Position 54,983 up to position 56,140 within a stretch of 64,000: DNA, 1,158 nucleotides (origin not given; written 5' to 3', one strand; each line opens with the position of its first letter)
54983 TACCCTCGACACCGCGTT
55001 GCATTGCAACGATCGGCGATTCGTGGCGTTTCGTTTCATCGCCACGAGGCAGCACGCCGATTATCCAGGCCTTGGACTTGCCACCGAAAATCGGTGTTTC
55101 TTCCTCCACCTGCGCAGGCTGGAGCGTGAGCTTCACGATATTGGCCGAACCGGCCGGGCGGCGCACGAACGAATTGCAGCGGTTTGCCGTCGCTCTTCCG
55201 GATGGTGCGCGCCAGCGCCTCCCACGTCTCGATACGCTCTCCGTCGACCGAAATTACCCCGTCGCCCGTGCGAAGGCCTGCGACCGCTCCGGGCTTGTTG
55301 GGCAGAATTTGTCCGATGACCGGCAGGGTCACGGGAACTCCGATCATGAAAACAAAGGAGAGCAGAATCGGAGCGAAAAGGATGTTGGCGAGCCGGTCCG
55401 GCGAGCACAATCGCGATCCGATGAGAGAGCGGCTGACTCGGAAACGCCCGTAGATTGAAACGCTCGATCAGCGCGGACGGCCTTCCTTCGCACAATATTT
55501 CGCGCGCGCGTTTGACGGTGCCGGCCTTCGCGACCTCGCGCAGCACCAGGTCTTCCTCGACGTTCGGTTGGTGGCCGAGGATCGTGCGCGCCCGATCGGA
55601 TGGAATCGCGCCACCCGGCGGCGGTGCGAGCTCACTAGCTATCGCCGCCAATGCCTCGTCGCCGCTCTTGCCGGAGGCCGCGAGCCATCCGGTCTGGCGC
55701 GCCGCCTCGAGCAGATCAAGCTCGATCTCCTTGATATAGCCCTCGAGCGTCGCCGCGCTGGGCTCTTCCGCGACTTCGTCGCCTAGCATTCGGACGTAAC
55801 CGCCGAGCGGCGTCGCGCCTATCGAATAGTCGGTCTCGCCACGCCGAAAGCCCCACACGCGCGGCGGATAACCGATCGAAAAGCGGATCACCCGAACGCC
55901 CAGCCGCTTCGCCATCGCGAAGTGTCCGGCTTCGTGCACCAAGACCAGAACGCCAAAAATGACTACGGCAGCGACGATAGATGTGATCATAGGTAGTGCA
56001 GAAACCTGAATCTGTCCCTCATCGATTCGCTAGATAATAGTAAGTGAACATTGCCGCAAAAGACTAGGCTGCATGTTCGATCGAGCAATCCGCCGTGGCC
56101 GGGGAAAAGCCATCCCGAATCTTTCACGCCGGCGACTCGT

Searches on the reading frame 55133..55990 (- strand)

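Call 58: search_protein_families(library=pfam, proteins=[window:55133-55990:-], max_evalue=0.00001)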
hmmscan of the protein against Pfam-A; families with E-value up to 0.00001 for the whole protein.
window:55133-55990:- (285 aa): 1 family
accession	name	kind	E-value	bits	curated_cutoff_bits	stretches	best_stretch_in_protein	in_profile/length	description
PF02163.28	Peptidase_M50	-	1.2e-24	87.3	27.2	1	8-200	2-87/221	Peptidase family M50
